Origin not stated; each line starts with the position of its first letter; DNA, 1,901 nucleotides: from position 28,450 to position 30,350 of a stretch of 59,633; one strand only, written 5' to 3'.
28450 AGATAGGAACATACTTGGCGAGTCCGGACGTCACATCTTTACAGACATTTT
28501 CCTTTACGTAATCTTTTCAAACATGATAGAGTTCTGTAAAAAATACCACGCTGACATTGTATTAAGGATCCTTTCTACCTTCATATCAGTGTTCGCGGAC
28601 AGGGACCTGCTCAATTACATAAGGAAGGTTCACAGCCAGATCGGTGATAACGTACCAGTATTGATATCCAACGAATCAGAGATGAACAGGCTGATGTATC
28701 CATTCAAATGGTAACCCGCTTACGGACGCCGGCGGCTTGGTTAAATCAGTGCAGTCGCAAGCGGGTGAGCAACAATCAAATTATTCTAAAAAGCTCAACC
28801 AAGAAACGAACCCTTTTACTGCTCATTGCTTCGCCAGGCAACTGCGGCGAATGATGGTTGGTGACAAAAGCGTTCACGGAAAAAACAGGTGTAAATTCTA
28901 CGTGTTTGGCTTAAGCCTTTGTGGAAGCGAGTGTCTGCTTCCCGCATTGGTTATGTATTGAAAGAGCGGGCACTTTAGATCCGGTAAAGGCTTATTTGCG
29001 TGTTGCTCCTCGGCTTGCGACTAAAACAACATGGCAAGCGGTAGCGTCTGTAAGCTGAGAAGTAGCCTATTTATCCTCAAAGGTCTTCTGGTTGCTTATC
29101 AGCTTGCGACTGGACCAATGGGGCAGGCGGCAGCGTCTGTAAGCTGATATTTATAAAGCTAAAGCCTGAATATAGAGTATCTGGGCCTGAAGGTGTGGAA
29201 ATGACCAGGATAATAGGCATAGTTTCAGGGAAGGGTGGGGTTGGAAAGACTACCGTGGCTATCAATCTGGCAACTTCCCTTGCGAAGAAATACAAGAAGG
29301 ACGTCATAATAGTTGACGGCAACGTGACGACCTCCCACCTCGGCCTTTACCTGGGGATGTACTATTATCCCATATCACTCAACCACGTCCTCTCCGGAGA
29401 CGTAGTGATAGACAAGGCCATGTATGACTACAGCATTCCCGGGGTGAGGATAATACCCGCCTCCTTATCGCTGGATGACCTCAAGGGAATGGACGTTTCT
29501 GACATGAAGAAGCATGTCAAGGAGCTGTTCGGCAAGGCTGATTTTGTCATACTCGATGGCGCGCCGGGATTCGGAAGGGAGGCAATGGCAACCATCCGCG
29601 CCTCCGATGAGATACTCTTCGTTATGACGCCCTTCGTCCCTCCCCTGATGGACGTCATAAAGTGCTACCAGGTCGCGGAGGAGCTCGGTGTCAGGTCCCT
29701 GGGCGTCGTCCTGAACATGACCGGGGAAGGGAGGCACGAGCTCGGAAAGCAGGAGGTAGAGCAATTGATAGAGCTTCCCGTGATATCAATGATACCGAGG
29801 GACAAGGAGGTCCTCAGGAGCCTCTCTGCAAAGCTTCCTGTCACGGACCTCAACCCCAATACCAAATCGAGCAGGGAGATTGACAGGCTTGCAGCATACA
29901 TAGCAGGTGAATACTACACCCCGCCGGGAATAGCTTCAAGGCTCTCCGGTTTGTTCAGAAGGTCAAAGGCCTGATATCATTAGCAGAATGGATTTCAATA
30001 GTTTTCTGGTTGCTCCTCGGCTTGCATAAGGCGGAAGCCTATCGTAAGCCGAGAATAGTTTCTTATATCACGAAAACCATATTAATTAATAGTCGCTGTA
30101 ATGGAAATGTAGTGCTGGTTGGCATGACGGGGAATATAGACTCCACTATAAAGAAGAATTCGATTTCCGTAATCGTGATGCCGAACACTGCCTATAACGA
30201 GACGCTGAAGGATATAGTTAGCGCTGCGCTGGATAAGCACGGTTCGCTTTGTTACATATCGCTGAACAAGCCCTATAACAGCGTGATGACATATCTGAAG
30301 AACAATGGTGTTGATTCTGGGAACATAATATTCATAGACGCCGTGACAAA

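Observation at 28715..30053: A family of four covarying hairpins (GCTTRC...GYAAGC core) bracketing the minD-like gene inside an unusually long non-coding region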

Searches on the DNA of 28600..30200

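Call 4: search_rna_families(source=window, start=28600, end=30200, threshold=evalue, max_evalue=10, show_alignments=3)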
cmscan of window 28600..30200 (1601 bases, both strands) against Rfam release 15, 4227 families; matches with E-value up to 10: 2.
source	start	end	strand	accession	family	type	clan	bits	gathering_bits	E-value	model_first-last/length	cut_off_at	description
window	30061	30081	-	RF01111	SBWMV2_UPD-PKk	Cis-reg;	-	16.7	35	5.7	1-21/21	no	Pseudoknot of upstream pseudoknot domain (UPD) of the 3'UTR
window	29862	30040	-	RF02156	NPPA-AS1_1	Gene; lncRNA;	-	14.2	45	9.2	1-176/176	no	NPPA antisense RNA 1 conserved region 1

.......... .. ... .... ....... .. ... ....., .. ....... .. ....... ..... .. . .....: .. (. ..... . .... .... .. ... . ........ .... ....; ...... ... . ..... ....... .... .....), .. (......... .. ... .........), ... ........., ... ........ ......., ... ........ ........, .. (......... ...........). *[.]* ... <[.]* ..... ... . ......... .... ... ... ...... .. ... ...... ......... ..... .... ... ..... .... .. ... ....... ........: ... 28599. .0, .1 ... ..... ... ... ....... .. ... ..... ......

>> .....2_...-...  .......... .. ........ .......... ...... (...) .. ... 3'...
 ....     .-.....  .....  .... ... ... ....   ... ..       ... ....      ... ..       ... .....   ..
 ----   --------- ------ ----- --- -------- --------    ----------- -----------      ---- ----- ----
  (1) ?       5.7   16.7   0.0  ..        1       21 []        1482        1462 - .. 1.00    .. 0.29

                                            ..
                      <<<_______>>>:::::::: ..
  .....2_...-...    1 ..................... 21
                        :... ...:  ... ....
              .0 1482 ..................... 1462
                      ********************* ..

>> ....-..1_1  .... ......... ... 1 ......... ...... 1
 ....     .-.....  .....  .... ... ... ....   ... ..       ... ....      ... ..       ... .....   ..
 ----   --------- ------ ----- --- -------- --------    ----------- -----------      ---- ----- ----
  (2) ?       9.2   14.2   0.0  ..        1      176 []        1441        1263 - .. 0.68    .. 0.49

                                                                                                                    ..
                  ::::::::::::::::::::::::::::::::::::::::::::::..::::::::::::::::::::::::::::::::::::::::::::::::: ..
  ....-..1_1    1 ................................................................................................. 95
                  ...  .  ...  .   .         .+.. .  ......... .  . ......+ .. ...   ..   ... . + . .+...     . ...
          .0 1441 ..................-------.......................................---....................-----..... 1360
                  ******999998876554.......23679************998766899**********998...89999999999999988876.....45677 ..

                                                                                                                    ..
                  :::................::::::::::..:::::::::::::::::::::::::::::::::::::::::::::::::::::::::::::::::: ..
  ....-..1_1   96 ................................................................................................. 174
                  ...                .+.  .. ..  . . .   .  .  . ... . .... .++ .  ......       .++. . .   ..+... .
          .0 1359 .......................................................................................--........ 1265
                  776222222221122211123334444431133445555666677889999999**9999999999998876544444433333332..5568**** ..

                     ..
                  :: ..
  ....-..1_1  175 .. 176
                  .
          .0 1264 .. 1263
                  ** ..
